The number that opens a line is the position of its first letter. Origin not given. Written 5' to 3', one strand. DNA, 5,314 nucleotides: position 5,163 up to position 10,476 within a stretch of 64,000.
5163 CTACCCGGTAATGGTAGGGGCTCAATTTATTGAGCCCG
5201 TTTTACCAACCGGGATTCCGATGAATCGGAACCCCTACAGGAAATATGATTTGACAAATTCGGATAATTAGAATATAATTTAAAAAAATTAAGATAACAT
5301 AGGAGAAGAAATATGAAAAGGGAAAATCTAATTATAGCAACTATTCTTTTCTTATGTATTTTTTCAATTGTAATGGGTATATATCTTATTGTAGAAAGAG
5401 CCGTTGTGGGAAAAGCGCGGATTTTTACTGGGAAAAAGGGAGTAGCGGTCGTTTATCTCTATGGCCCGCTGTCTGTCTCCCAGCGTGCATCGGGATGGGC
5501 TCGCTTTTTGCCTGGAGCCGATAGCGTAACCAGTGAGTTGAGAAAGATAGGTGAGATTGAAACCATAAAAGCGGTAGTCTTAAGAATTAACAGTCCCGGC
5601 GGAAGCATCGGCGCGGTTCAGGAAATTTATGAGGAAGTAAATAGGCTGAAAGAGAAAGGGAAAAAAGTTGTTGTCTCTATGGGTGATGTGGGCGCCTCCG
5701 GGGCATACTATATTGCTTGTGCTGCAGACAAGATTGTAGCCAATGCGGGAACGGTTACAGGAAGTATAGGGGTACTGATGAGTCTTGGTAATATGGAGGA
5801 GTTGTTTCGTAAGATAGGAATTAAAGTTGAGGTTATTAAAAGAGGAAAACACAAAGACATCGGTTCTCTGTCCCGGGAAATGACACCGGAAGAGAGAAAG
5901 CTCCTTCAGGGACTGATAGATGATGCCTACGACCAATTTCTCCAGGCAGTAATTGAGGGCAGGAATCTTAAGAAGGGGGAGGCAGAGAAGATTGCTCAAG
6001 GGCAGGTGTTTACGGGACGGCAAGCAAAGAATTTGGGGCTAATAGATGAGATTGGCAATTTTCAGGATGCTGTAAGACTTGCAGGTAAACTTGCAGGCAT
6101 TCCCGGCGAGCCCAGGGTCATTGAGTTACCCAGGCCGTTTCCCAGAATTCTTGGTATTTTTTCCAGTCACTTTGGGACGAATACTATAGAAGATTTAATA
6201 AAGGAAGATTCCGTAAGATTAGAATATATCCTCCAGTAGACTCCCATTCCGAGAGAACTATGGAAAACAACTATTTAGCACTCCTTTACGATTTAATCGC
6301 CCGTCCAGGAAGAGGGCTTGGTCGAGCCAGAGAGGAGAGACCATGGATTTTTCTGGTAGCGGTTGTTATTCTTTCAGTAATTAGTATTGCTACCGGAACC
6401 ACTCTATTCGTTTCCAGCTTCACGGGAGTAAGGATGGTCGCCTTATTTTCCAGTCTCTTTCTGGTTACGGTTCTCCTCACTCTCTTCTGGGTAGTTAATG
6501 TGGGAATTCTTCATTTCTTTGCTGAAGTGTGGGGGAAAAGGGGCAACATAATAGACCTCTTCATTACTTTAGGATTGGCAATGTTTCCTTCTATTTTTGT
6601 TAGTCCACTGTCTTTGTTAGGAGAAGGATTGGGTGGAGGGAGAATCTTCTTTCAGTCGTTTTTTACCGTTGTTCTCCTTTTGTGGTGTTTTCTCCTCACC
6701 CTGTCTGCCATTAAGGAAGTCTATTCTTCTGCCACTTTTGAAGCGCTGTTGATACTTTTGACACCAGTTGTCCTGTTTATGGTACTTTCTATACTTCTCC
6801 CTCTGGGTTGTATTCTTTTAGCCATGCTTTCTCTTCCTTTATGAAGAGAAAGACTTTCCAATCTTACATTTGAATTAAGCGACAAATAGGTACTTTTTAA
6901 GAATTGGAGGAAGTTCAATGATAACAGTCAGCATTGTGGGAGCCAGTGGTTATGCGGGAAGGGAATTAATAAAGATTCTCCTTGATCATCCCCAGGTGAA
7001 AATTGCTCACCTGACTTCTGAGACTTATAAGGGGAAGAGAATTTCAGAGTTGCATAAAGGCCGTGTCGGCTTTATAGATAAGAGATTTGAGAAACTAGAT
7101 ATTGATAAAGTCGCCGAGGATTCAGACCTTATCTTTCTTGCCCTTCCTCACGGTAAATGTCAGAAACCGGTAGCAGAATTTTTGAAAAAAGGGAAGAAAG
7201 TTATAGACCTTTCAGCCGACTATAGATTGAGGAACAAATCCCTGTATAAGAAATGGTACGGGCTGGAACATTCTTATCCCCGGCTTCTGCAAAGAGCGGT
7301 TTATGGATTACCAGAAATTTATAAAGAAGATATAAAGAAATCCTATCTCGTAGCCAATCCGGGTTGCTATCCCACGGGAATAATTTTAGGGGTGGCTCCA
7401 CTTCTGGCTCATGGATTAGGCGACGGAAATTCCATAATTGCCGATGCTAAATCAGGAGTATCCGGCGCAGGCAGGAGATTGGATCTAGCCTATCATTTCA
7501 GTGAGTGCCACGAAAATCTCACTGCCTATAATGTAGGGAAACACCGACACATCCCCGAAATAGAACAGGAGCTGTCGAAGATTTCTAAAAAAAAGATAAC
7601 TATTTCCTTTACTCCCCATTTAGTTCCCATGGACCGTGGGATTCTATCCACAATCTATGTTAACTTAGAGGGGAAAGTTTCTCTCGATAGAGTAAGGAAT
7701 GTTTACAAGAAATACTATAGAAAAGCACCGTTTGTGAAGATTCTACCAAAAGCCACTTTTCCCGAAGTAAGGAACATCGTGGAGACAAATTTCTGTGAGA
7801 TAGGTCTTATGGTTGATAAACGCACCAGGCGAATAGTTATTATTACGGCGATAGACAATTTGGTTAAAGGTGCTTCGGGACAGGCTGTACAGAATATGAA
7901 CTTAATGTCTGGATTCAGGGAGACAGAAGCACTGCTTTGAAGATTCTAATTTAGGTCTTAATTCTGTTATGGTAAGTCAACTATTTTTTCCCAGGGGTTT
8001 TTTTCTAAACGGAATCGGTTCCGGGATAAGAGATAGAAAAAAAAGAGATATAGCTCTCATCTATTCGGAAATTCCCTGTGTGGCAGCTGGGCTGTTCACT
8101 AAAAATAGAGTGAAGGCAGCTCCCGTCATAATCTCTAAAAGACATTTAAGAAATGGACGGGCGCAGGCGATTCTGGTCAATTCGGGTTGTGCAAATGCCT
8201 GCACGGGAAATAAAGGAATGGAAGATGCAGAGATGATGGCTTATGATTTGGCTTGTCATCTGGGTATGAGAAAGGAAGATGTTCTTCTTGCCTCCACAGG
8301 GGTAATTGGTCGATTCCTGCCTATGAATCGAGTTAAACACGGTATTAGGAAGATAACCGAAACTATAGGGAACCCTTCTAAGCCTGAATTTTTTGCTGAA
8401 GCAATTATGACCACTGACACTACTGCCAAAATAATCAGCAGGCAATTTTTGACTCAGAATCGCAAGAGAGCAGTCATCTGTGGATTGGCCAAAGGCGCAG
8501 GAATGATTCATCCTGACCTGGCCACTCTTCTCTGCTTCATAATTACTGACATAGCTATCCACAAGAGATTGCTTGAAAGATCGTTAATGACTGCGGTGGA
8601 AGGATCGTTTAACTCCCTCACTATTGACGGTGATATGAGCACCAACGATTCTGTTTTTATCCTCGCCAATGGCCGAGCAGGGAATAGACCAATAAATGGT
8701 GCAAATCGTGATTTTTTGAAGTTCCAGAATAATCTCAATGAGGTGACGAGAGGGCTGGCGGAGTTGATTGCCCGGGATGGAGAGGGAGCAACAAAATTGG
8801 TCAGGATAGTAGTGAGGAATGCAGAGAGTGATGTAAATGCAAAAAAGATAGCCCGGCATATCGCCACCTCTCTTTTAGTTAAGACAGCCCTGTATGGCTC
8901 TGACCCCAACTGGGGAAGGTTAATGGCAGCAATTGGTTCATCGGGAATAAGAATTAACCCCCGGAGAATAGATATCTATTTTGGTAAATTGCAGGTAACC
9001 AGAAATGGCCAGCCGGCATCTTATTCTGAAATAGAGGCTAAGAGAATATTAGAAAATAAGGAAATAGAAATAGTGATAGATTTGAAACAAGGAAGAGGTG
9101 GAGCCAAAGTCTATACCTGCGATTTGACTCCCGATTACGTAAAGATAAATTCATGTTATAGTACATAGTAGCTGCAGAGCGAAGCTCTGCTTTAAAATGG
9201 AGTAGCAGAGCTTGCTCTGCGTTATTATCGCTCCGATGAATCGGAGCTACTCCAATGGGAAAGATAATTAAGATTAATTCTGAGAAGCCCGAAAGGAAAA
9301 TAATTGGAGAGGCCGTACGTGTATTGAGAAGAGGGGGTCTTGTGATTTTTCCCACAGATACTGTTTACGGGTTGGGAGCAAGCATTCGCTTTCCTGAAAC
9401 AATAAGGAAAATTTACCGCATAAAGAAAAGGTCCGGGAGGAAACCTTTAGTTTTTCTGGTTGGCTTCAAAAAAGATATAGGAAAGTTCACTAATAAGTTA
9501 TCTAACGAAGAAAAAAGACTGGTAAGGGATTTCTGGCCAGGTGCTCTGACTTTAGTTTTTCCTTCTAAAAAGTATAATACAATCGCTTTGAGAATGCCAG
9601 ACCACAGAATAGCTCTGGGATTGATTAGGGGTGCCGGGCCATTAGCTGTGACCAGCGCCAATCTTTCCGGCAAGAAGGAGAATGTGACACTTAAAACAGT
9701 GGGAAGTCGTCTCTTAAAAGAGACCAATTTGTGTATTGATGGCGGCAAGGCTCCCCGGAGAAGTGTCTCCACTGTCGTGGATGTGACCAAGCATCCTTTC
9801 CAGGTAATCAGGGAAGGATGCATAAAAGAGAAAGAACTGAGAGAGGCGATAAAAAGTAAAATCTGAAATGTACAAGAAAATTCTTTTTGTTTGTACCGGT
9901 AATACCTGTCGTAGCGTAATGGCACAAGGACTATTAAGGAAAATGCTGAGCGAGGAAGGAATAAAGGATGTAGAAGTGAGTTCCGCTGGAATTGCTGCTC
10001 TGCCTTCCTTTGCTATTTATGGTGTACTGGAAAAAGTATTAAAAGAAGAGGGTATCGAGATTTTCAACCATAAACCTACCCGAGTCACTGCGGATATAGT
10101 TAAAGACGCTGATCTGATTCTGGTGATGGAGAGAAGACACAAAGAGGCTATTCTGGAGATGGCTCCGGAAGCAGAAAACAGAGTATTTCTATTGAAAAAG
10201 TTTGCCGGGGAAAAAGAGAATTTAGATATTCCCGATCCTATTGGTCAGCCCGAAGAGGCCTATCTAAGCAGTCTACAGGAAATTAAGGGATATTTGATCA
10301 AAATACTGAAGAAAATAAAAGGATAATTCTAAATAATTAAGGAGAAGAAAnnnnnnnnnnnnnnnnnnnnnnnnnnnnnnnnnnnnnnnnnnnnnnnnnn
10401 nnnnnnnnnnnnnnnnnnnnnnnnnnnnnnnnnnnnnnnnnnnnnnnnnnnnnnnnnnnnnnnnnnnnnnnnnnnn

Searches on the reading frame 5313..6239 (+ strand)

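Call 7: search_protein_families(library=pfam, proteins=[window:5313-6239:+], max_evalue=0.00001)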
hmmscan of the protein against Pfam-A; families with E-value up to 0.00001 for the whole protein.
window:5313-6239:+ (308 aa): 3 families
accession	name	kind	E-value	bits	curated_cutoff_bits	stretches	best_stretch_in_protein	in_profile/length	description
PF01343.23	Peptidase_S49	-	7.3e-55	185.6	24.9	1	112-262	2-152/154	Peptidase family S49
PF00574.28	CLP_protease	-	6.8e-09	36.3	20.2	1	69-247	30-178/182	Clp protease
PF25145.1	NfeD1b_N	-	8.3e-06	26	40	0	83-161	29-104/189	NfeD1b, N-terminal domain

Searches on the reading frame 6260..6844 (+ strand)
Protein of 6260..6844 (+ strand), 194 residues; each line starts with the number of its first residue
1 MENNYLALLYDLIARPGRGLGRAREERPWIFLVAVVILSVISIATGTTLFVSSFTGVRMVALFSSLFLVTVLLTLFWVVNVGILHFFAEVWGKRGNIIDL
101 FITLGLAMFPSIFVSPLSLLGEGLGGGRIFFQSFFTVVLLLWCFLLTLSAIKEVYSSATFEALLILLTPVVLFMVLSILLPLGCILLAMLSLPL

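Call 7: search_protein_families(library=pfam, proteins=[window:6260-6844:+], max_evalue=0.00001)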
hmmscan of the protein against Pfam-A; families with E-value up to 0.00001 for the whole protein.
window:6260-6844:+ (194 aa): 1 family
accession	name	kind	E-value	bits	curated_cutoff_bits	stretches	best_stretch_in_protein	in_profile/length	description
PF04893.22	Yip1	-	3.4e-11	43.7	28.6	1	11-179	2-172/173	Yip1 domain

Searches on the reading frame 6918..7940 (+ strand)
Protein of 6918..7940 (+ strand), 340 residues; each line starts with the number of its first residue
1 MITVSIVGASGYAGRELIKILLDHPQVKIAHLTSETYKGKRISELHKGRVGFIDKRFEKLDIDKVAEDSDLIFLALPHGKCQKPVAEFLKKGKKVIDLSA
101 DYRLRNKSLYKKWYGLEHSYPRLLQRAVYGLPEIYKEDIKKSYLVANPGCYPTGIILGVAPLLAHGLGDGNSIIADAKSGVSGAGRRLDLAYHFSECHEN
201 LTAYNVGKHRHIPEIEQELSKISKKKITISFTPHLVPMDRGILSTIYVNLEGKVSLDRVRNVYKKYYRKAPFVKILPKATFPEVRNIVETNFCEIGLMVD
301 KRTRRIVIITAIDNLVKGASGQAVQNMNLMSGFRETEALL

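Call 7: search_protein_families(library=pfam, proteins=[window:6918-7940:+], max_evalue=0.00001)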
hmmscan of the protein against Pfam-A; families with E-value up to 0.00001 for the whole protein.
window:6918-7940:+ (340 aa): 3 families
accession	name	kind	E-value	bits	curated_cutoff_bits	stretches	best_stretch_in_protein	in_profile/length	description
PF22698.1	Semialdhyde_dhC_1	-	1.9e-64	216.9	27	1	150-314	1-165/165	Semialdehyde dehydrogenase, dimerisation domain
PF01118.30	Semialdhyde_dh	-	1.4e-32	113.1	26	1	4-141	2-120/121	Semialdehyde dehydrogenase, NAD binding domain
PF02774.23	Semialdhyde_dhC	-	9e-29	101.4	26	1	160-317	2-184/184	Semialdehyde dehydrogenase, dimerisation domain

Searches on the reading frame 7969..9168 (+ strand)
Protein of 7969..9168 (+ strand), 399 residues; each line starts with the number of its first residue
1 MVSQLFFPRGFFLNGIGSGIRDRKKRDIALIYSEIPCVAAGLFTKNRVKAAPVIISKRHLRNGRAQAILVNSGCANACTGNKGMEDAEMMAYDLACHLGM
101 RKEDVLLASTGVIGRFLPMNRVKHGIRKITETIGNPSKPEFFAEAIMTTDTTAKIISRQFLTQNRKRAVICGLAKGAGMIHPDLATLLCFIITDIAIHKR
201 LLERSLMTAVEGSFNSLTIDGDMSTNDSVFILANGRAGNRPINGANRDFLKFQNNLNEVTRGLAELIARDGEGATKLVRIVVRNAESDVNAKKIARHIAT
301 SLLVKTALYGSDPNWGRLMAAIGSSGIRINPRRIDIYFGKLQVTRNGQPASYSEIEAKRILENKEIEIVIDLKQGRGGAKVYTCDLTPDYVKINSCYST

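Call 7: search_protein_families(library=pfam, proteins=[window:7969-9168:+], max_evalue=0.00001)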
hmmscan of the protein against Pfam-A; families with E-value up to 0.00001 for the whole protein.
window:7969-9168:+ (399 aa): 1 family
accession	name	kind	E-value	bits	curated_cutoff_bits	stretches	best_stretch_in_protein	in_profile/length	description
PF01960.23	ArgJ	-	4.3e-147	490.2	32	1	14-399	3-377/377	ArgJ family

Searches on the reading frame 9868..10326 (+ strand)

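Call 7: search_protein_families(library=pfam, proteins=[window:9868-10326:+], max_evalue=0.00001)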
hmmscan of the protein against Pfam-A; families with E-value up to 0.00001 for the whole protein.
window:9868-10326:+ (152 aa): 2 families
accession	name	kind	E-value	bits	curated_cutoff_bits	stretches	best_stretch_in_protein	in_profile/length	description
PF01451.26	LMWPc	-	4.9e-32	111.5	23.2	1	5-143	1-140/144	Low molecular weight phosphotyrosine protein phosphatase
PF02302.22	PTS_IIB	-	6.7e-06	27.1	23.6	0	4-39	1-36/90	PTS system, Lactose/Cellobiose specific IIB subunit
